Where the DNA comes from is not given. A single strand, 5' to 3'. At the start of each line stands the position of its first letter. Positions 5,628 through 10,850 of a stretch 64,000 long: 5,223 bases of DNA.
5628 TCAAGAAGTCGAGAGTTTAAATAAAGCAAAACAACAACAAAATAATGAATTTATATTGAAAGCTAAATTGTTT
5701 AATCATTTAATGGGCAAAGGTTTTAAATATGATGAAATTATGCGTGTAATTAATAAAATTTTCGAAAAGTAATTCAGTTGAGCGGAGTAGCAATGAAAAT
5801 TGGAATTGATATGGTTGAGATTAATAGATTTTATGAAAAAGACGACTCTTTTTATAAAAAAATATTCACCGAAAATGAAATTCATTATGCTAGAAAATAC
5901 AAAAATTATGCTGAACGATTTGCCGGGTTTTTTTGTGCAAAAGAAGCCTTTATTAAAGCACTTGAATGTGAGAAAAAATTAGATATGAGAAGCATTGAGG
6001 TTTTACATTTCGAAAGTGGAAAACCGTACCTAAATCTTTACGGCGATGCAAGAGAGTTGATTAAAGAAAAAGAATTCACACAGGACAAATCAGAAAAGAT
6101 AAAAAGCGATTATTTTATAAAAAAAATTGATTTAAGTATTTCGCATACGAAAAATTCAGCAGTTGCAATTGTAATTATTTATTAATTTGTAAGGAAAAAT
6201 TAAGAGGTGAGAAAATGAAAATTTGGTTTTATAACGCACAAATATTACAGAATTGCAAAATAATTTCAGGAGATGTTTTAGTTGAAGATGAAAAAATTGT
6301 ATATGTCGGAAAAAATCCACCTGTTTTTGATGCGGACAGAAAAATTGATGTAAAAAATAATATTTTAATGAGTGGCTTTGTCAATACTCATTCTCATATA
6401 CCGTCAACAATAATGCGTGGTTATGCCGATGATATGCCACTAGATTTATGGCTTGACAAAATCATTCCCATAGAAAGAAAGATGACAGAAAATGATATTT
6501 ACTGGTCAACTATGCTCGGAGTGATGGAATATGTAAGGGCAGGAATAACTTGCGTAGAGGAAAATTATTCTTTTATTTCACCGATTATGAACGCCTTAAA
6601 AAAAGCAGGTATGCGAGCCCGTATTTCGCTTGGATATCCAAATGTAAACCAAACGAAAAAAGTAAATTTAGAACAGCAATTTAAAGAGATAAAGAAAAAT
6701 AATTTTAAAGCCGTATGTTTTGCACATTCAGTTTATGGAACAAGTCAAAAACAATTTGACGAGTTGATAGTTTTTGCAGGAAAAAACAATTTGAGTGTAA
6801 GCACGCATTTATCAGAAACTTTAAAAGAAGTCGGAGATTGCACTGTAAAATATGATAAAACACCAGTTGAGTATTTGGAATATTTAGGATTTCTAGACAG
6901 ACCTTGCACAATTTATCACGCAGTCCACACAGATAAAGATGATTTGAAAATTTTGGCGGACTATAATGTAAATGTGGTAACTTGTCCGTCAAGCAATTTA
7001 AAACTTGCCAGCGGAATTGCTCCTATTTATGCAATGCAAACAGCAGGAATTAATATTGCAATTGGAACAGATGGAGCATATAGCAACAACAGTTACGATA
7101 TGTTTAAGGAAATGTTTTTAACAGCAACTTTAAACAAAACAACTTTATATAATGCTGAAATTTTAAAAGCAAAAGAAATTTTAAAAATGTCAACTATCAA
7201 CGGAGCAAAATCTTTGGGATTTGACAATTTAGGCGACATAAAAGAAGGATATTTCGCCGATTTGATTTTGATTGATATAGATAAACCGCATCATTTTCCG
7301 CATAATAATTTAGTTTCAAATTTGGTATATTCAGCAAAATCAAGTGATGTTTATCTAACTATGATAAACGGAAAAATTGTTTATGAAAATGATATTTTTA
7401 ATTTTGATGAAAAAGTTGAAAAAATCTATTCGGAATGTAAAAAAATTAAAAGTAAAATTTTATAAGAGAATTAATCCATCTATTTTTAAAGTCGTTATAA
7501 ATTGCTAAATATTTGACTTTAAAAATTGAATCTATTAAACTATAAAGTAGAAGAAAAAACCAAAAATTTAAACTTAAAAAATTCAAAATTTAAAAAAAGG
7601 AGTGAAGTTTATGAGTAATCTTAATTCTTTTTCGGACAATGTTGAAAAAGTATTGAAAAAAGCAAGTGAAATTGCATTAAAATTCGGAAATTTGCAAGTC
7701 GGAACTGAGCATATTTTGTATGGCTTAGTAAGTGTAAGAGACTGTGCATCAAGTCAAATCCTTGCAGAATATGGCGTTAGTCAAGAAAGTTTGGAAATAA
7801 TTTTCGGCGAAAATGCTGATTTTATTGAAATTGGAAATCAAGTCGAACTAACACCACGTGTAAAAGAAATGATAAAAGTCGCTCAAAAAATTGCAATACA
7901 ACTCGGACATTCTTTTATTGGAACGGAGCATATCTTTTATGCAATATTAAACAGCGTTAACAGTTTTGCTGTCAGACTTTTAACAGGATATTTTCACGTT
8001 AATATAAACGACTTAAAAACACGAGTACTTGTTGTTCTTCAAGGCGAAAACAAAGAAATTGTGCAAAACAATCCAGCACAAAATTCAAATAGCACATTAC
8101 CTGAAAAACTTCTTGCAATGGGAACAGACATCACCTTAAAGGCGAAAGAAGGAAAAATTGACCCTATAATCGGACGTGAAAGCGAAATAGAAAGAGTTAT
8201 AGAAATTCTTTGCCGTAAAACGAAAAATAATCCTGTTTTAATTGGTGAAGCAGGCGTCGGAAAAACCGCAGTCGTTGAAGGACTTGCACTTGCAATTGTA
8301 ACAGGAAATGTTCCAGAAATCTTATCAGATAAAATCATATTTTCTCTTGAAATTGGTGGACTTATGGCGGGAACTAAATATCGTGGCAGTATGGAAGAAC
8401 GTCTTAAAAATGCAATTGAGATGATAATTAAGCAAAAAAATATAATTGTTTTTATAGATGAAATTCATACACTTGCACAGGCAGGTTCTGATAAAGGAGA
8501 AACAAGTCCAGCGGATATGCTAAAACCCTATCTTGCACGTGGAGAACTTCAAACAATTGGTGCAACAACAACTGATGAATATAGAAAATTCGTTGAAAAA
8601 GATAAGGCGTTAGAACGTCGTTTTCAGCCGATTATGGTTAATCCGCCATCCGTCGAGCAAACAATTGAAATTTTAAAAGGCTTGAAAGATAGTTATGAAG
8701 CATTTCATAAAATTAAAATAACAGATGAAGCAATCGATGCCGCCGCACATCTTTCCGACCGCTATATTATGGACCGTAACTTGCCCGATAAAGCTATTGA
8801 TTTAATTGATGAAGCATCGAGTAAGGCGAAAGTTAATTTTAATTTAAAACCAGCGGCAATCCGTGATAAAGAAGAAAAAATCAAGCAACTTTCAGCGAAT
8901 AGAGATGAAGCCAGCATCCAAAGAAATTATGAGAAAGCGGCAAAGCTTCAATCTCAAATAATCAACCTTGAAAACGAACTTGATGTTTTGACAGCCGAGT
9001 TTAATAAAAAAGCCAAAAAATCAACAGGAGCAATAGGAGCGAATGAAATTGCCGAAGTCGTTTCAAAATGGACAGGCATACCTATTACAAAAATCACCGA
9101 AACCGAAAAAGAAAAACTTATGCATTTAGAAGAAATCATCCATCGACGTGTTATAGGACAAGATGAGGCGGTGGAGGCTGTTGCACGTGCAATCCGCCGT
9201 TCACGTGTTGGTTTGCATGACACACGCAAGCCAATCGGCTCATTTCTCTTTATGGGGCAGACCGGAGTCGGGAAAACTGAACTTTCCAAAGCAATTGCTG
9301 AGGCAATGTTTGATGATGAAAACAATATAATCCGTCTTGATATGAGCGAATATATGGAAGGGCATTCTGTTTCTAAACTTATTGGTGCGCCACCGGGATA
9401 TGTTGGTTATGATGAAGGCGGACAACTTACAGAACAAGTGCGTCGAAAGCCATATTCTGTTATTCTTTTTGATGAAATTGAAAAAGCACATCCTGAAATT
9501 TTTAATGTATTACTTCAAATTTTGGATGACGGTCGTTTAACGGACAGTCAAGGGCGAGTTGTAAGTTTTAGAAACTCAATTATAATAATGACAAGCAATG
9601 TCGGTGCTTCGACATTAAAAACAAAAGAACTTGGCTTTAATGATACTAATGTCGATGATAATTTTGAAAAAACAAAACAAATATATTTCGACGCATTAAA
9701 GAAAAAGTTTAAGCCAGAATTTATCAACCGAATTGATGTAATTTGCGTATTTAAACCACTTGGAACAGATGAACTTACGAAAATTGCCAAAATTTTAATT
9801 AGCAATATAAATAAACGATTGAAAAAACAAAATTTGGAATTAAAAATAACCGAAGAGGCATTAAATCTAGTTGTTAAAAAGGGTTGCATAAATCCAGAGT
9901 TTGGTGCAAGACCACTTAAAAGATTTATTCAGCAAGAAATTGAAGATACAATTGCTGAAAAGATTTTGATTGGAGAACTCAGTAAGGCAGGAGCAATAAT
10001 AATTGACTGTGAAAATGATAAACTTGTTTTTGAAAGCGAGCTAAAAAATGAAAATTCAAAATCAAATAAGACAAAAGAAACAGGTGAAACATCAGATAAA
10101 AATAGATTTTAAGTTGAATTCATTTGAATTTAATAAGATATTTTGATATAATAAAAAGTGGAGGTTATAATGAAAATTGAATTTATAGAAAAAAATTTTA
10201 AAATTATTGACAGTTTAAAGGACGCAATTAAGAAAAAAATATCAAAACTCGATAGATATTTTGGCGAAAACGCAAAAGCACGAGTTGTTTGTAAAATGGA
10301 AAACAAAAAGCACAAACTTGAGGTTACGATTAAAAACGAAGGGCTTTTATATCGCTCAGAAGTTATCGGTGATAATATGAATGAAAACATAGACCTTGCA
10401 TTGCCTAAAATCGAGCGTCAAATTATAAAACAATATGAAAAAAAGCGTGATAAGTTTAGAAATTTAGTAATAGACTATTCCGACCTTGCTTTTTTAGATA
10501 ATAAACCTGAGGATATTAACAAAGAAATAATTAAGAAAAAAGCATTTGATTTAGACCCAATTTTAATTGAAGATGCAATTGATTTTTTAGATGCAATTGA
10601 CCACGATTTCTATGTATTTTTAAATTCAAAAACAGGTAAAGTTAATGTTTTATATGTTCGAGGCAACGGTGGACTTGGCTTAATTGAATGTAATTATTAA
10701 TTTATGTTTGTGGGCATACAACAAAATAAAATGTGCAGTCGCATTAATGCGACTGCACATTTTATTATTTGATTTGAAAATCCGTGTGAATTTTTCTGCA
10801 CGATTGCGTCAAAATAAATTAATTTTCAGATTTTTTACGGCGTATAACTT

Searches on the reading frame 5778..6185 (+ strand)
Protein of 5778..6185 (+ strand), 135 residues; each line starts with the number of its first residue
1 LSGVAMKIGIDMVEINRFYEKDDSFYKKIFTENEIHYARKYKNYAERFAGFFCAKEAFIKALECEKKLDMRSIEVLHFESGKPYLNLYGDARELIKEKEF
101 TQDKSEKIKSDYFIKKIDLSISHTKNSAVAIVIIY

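Call 55: search_protein_families(library=ncbifam, proteins=[window:5778-6185:+], max_evalue=0.00001)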
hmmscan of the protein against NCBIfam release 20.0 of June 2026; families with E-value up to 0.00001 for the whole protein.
window:5778-6185:+ (135 aa): 13 families
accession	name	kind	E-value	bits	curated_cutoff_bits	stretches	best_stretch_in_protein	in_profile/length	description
NF011250.0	PRK14656.1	equivalog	6.4e-20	71.5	175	1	7-134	4-123/126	holo-[acyl-carrier-protein] synthase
TIGR00556.1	pantethn_trn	domain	1.2e-17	64.2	45.35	1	5-134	2-125/128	phosphopantetheine--protein transferase domain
NF011254.0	PRK14660.1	equivalog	1.6e-17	63.7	195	1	8-134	5-123/125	holo-[acyl-carrier-protein] synthase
NF000832.0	PRK00070.3-2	equivalog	2.1e-17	63.5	107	1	7-134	4-114/116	holo-ACP synthase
NF011253.0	PRK14659.1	equivalog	2.3e-16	60.5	156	1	6-93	3-99/123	holo-[acyl-carrier-protein] synthase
NF011251.0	PRK14657.1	equivalog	2.7e-14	53.2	165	1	7-134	4-121/123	holo-[acyl-carrier-protein] synthase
TIGR00516.1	acpS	equivalog_domain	1.6e-13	51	59.8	1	6-134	3-120/125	holo-ACP synthase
NF000831.0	PRK00070.3-1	equivalog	8.6e-12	45.1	124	1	6-134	4-127/130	holo-ACP synthase AcpS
NF011257.0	PRK14663.1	equivalog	2.6e-11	43.5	186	1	6-134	1-117/123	holo-[acyl-carrier-protein] synthase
NF011256.0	PRK14662.1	equivalog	2.7e-10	40.7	150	1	7-134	4-117/123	4'-phosphopantetheinyl transferase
NF000835.0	PRK00070.4-1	equivalog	3.7e-09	36.9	128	1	6-68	3-71/115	holo-ACP synthase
NF011252.0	PRK14658.1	equivalog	3.9e-07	30.1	149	0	8-81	5-79/115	holo-ACP synthase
NF011255.0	PRK14661.1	equivalog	6.3e-07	29.5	209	1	6-89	3-83/169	holo-[acyl-carrier-protein] synthase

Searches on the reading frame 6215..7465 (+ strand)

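Call 55: search_protein_families(library=ncbifam, proteins=[window:6215-7465:+], max_evalue=0.00001)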
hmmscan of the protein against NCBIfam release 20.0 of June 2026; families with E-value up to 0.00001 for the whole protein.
window:6215-7465:+ (416 aa): 48 families (the best 25 are shown)
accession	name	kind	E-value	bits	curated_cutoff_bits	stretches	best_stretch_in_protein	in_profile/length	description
NF004701.0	PRK06038.1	equivalog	1.7e-101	340.1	609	1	3-400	6-413/432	N-ethylammeline chlorohydrolase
NF006252.0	PRK08393.1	equivalog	4.7e-99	332.3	617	1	12-414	14-422/424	N-ethylammeline chlorohydrolase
NF006549.0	PRK09045.1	equivalog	1.6e-91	307.1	540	1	21-413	32-437/444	TRZ/ATZ family hydrolase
NF005557.0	PRK07228.1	equivalog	1.3e-87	294.3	522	1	13-397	16-420/445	5'-deoxyadenosine deaminase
NF004995.0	PRK06380.1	subfamily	1.7e-81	274.4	567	1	1-400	1-410/418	metal-dependent hydrolase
NF012037.0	PRK15493.1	equivalog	1.9e-70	237.8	779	1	12-411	16-429/435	bifunctional S-methyl-5'-thioadenosine deaminase/S-adenosylhomocysteine deaminase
NF006055.0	PRK08203.1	equivalog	1.6e-61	208.2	532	2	172-397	210-434/455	8-oxoguanine deaminase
NF005211.0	PRK06687.1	equivalog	4.1e-61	207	703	1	18-391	21-410/419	TRZ/ATZ family protein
NF009059.0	PRK12393.1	equivalog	1.3e-56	192.2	543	2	152-398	192-440/460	amidohydrolase family protein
NF005540.0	PRK07203.1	equivalog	1.4e-49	168.9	444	1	16-414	19-437/444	putative aminohydrolase SsnA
NF006681.0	PRK09229.1-2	equivalog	1.9e-48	165.3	362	1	167-399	203-435/451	formimidoylglutamate deiminase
NF006056.0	PRK08204.1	subfamily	5.5e-46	157.2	391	1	16-395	22-421/449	hypothetical protein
TIGR03314.1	Se_ssnA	subfamily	7.6e-46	156.8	455.5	1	18-414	20-436/441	putative selenium metabolism protein SsnA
NF004801.0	PRK06151.1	subfamily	5e-36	124.6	416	1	165-395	208-444/491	chlorohydrolase family protein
NF005552.0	PRK07213.1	equivalog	1.7e-35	122.6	294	1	13-385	14-378/382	chlorohydrolase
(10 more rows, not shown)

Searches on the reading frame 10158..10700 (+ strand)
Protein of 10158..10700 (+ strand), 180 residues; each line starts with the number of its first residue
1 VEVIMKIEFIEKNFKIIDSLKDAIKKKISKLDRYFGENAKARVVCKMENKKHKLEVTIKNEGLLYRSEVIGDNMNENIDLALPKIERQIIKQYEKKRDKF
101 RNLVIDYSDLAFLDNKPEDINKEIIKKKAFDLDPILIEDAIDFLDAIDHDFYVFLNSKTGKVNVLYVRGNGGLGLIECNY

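Call 56: search_protein_families(library=ncbifam, proteins=[window:10158-10700:+], max_evalue=0.00001)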
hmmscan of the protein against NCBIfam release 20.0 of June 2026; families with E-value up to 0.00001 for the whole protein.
window:10158-10700:+ (180 aa): 2 families
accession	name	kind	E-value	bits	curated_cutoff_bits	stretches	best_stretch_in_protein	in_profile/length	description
TIGR00741.1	yfiA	equivalog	1.4e-14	54.4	40.9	1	5-101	1-100/102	ribosome hibernation-promoting factor, HPF/YfiA family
NF007780.0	PRK10470.1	equivalog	8.6e-09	35.7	125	1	5-96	1-92/95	ribosome hibernation promoting factor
